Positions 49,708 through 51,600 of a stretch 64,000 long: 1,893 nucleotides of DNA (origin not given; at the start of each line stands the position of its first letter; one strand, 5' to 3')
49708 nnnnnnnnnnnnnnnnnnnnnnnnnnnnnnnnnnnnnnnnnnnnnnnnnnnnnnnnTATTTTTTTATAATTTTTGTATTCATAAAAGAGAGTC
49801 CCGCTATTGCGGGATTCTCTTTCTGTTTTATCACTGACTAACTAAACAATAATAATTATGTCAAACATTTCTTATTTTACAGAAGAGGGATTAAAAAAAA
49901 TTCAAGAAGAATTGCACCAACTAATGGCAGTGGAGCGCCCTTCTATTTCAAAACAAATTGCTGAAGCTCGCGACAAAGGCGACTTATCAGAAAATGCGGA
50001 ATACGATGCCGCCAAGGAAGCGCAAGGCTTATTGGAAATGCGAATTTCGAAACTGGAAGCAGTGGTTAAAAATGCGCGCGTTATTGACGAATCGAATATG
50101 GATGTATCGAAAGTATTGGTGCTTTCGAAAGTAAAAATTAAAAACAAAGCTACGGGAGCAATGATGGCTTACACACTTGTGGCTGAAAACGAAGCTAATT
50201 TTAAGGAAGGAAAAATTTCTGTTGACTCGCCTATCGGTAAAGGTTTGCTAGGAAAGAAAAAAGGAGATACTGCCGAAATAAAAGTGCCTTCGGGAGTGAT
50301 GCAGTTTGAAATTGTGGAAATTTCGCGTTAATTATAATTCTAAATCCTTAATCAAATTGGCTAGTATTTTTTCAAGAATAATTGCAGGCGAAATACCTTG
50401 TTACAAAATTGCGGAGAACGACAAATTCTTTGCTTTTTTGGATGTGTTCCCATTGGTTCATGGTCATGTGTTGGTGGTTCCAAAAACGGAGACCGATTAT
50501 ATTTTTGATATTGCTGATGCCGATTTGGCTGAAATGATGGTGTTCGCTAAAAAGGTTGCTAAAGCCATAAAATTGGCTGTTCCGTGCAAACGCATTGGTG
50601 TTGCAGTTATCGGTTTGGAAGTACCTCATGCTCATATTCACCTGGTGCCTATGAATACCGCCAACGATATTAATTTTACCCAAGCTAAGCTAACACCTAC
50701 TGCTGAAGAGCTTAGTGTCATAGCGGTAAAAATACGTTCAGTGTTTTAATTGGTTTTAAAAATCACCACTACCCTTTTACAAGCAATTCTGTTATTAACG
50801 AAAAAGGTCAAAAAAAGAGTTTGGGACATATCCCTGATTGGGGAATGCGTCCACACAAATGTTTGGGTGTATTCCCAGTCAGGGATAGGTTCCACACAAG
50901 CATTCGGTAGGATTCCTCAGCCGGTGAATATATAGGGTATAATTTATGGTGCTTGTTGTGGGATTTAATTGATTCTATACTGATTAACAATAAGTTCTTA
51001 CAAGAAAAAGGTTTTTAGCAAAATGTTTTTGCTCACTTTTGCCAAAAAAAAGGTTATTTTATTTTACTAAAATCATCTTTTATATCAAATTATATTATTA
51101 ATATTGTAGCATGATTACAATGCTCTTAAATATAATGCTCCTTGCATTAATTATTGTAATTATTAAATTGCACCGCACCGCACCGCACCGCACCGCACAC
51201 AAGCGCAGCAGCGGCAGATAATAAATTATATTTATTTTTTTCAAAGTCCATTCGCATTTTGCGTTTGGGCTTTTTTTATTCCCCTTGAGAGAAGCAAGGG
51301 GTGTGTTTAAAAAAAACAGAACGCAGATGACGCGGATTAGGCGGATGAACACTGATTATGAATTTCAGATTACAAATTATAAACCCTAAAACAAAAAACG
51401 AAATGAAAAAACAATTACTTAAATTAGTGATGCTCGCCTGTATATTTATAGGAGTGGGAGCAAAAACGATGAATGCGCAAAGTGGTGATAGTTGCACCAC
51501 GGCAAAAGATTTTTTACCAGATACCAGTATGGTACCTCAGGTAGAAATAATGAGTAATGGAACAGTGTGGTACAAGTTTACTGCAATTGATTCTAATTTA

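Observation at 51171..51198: (CACCG)5 pentanucleotide microsatellite about 200 bp upstream of a large T9SS surface protein gene: candidate phase-variation switch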

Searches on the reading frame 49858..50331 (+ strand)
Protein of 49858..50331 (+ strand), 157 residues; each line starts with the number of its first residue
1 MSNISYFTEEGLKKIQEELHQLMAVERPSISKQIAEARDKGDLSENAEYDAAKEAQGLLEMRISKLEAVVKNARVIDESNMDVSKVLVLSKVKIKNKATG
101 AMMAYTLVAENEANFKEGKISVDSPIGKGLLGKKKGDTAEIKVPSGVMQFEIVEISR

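Call 12: find_encoding_contigs(protein=window:49858-50331:+, flank=6000, max_places=10)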
Protein window:49858-50331:+ (157 aa): 16 contigs read that carry it; 10 places shown.
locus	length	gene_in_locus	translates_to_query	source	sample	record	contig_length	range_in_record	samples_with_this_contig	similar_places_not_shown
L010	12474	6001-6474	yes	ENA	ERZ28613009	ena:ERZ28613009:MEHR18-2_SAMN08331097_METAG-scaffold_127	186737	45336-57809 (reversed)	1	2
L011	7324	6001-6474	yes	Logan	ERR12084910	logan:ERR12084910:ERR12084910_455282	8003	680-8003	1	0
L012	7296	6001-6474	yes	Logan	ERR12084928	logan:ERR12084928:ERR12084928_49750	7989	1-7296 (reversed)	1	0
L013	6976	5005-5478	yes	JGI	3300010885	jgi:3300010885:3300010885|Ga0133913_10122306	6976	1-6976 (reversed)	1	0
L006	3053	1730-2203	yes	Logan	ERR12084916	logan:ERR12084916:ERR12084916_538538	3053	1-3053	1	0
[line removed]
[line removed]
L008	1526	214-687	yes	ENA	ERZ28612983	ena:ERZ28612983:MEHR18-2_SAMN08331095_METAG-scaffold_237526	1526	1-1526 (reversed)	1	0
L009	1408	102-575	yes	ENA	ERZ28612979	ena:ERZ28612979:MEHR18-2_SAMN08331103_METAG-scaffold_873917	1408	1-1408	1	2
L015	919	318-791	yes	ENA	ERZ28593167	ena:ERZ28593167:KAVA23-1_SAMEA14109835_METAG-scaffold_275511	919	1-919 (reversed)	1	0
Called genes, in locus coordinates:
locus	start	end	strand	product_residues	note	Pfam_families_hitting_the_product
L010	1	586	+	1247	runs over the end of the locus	PF13620:CarboxypepD_reg, PF13715:CarbopepD_reg_2 (weak), PF07715:Plug (weak), PF00593:TonB_dep_Rec_b-barrel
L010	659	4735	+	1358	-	-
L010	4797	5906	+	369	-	-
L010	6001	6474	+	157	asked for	PF03449:GreA_GreB_N, PF01272:GreA_GreB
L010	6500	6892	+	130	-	PF11969:DcpS_C, PF01230:HIT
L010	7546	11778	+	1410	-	PF18962:Por_Secre_tail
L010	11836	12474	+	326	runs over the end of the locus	PF18962:Por_Secre_tail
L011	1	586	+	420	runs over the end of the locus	?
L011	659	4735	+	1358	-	-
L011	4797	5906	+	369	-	-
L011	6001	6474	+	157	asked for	PF03449:GreA_GreB_N, PF01272:GreA_GreB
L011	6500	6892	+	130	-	PF11969:DcpS_C, PF01230:HIT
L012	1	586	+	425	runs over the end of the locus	?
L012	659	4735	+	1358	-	-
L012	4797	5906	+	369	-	-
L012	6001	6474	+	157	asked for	PF03449:GreA_GreB_N, PF01272:GreA_GreB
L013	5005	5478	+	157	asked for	PF03449:GreA_GreB_N, PF01272:GreA_GreB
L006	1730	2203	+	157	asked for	PF03449:GreA_GreB_N, PF01272:GreA_GreB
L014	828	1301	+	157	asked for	PF03449:GreA_GreB_N, PF01272:GreA_GreB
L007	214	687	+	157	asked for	PF03449:GreA_GreB_N, PF01272:GreA_GreB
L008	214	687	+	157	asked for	PF03449:GreA_GreB_N, PF01272:GreA_GreB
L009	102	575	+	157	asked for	PF03449:GreA_GreB_N, PF01272:GreA_GreB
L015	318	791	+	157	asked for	PF03449:GreA_GreB_N, PF01272:GreA_GreB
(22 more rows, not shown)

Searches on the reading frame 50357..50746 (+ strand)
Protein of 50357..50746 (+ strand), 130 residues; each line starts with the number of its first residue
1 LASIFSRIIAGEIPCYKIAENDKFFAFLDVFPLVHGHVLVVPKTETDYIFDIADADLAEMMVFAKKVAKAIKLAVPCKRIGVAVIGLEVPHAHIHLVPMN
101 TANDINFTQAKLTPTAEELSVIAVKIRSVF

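Call 11: find_encoding_contigs(protein=window:50357-50746:+, flank=6000, max_places=10)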
Protein seq(130 aa) (130 aa): 12 contigs read that carry it; 9 places shown.
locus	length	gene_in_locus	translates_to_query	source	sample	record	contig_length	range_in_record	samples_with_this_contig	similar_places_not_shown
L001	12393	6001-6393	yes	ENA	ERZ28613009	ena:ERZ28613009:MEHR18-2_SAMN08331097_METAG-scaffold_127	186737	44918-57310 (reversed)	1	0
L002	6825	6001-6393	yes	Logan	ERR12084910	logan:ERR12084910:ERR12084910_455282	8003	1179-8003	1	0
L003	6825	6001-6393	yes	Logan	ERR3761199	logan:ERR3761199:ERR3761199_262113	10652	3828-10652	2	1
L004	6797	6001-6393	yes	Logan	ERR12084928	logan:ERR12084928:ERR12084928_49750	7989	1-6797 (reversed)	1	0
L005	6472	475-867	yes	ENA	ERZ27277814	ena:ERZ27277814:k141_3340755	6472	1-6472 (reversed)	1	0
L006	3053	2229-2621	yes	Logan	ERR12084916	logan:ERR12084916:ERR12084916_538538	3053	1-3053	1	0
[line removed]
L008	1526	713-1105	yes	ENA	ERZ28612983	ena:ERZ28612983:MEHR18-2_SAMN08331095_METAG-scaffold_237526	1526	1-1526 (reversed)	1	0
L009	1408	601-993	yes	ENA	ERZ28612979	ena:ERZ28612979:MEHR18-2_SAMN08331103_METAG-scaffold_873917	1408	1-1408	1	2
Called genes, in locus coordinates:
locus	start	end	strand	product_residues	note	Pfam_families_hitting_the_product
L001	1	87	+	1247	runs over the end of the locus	PF13620:CarboxypepD_reg, PF13715:CarbopepD_reg_2 (weak), PF07715:Plug (weak), PF00593:TonB_dep_Rec_b-barrel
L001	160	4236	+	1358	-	-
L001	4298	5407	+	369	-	-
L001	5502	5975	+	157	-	PF03449:GreA_GreB_N, PF01272:GreA_GreB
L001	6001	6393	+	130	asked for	PF11969:DcpS_C, PF01230:HIT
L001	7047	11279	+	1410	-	PF18962:Por_Secre_tail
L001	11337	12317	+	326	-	PF18962:Por_Secre_tail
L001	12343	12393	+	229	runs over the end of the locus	PF18962:Por_Secre_tail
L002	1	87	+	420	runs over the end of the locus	?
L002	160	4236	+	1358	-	-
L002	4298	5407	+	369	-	-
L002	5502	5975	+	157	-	PF03449:GreA_GreB_N, PF01272:GreA_GreB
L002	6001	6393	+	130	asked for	PF11969:DcpS_C, PF01230:HIT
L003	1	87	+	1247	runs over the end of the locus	PF13620:CarboxypepD_reg, PF13715:CarbopepD_reg_2 (weak), PF07715:Plug (weak), PF00593:TonB_dep_Rec_b-barrel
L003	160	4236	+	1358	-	-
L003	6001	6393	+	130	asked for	PF11969:DcpS_C, PF01230:HIT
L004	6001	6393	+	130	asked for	PF11969:DcpS_C, PF01230:HIT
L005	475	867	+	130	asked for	PF11969:DcpS_C, PF01230:HIT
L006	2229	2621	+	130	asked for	PF11969:DcpS_C, PF01230:HIT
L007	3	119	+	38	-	?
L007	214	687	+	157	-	PF03449:GreA_GreB_N, PF01272:GreA_GreB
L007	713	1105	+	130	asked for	PF11969:DcpS_C, PF01230:HIT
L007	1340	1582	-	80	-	?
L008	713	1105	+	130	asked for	PF11969:DcpS_C, PF01230:HIT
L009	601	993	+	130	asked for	PF11969:DcpS_C, PF01230:HIT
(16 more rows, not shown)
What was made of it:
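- Checked: HIT is confirmed (PF01230, call 11).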

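Call 20: find_related_loci(query=window:50357-50746:+, collection=genome_contigs, flank=7000)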
Query seq(130 aa) (130 aa) in genome_contigs; peptide patterns used: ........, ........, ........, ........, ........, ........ (x = any residue, [..] = any of these).
600 stretches matched a pattern (row limit reached: there are more); 451 encode a relative of the query (tblastn E <= 1e-3); the best 80 are kept; 80 distinct loci.
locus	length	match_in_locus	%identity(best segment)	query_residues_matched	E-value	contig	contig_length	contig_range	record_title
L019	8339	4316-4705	88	1-130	6e-73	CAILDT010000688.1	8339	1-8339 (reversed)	MAG: uncultured Bacteroidetes bacterium isolate LinL4_bin-1161 genome assembly, contig: bin-1161:688/994, whole genome s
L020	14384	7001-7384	79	1-128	2e-68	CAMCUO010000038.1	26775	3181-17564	MAG: Chitinophaga pinensis isolate TrH-25oct19-117 genome assembly, contig: TrH-25oct19-C3262, whole genome shotgun sequ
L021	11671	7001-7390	81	1-130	4e-67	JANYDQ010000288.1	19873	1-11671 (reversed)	MAG: Bacteroidetes bacterium isolate 336R_metabinner_73_sub 336R_k141_63618, whole genome shotgun sequence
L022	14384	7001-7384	80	1-128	8e-67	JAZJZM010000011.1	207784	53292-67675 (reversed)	MAG: Bacteroidota bacterium isolate ADI_H2L1_1_122_18_3-bin023 ADIH2L11_B023_0_000000000011, whole genome shotgun sequen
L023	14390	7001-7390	76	1-130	5e-66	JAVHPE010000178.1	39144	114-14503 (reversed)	MAG: Bacteroidia bacterium isolate WB02no2_35_113 NODE_408_length_39144_cov_67.907493, whole genome shotgun sequence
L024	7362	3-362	81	11-130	6e-62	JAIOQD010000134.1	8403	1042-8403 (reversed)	MAG: Bacteroidetes bacterium isolate LakeFargette_0920_ALND_MAG_35_6 LacPavin_0920_ALND_scaffold_157613, whole genome sh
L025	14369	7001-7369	80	1-123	2e-60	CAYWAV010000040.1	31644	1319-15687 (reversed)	MAG TPA_asm: uncultured Chitinophaga sp. isolate SRP128246_co1_111 genome assembly, contig: NODE_2282_length_31644_cov_1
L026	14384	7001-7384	79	1-128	1e-59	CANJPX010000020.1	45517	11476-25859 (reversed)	MAG: Bacteroidetes bacterium isolate RH-23may17-678 genome assembly, contig: RH-23may17-C5564, whole genome shotgun sequ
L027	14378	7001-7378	71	1-126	6e-59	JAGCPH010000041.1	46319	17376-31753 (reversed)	MAG: Bacteroidales bacterium isolate RGIG9999 Yak_Reticulum-4__c742894, whole genome shotgun sequence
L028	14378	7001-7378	71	1-126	1e-58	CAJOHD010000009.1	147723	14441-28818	uncultured Bacteroidales bacterium isolate Red_deer_4_mag_10 genome assembly, contig: scaffold_236, whole genome shotgun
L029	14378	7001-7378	71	1-126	2e-58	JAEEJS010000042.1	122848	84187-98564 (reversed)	MAG: Bacteroidales bacterium isolate Tb.RUG.175 k141_5418255_flag=0_multi=69.0054_len=122848, whole genome shotgun seque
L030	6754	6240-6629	65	1-130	8e-58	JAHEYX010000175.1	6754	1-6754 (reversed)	MAG: Chitinophagales bacterium isolate nzgw138 NODE_9427_length_6755_cov_2.479650, whole genome shotgun sequence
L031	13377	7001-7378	70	1-126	2e-57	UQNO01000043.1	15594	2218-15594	uncultured Bacteroidetes bacterium isolate UMGS464 genome assembly, contig: NODE_539_length_15594_cov_43.122382, whole g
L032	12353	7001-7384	68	1-128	3e-57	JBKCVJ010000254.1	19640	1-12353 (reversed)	MAG: Sphingobacteriales bacterium isolate samp_2047_semibin_487 samp_2047_4734981, whole genome shotgun sequence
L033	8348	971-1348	71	1-126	4e-57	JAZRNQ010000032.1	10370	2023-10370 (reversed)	MAG: Bacteroidales bacterium isolate T1900045407_YK20190097.MAGScoT_cleanbin_000018 SGB_6995_k141_334439, whole genome s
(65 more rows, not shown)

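Call 39: search_protein_families(library=pfam, proteins=[L007:1340-1582:-], max_evalue=0.01)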
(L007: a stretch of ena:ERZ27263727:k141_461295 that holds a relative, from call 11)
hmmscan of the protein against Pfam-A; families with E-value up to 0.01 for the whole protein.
L007:1340-1582:- (80 aa): 0 families

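Call 61: find_encoding_contigs(protein=P0008, flank=3000, max_places=5)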
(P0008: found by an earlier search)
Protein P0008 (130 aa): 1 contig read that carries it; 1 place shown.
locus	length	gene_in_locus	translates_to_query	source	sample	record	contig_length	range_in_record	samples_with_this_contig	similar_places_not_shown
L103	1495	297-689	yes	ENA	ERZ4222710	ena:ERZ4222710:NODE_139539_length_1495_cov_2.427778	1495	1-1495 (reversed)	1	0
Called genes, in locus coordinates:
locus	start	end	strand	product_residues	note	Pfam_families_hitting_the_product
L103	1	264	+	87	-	?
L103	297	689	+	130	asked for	PF11969:DcpS_C, PF01230:HIT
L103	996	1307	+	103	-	-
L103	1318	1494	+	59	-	?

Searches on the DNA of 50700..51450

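Call 5: search_rna_families(source=window, start=50700, end=51450, threshold=evalue, max_evalue=10)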
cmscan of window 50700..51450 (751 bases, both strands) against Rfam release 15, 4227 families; matches with E-value up to 10: 7.
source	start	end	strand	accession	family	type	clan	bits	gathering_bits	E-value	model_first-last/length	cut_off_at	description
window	51020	51056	+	RF02929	algC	Cis-reg;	-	19.5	33.8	0.34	1-52/52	no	algC RNA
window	51102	51231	-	RF00553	SCARNA1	Gene; snRNA; snoRNA; scaRNA;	-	18.3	45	2.5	1-166/166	no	Small Cajal body specific RNA 1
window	50735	50800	-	RF00069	SNORD24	Gene; snRNA; snoRNA; CD-box;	-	17.5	41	6.5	1-76/76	no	Small nucleolar RNA SNORD24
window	50822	50896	+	RF03367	mir-975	Gene; miRNA;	-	16.6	90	4.6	1-91/91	no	mir-975 microRNA precursor family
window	51258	51322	+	RF03823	mir-1814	Gene; miRNA;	-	14.3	90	6.6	1-70/70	no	mir-1814 microRNA precursor family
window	51009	51058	+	RF02060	STnc410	Gene; sRNA;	-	11.8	50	8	1-158/158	no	Enterobacterial sRNA STnc410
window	51065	51279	+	RF01460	rliH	Gene; sRNA;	-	11.6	100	0.89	1-429/429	no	Listeria sRNA rliH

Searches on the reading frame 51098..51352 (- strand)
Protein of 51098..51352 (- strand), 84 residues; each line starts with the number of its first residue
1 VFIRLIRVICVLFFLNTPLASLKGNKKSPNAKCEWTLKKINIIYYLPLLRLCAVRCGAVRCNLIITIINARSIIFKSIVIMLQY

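Call 64: search_protein_families(library=pfam, proteins=[window:51098-51352:-], max_evalue=1)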
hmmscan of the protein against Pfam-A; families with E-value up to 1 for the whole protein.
window:51098-51352:- (84 aa): 0 families
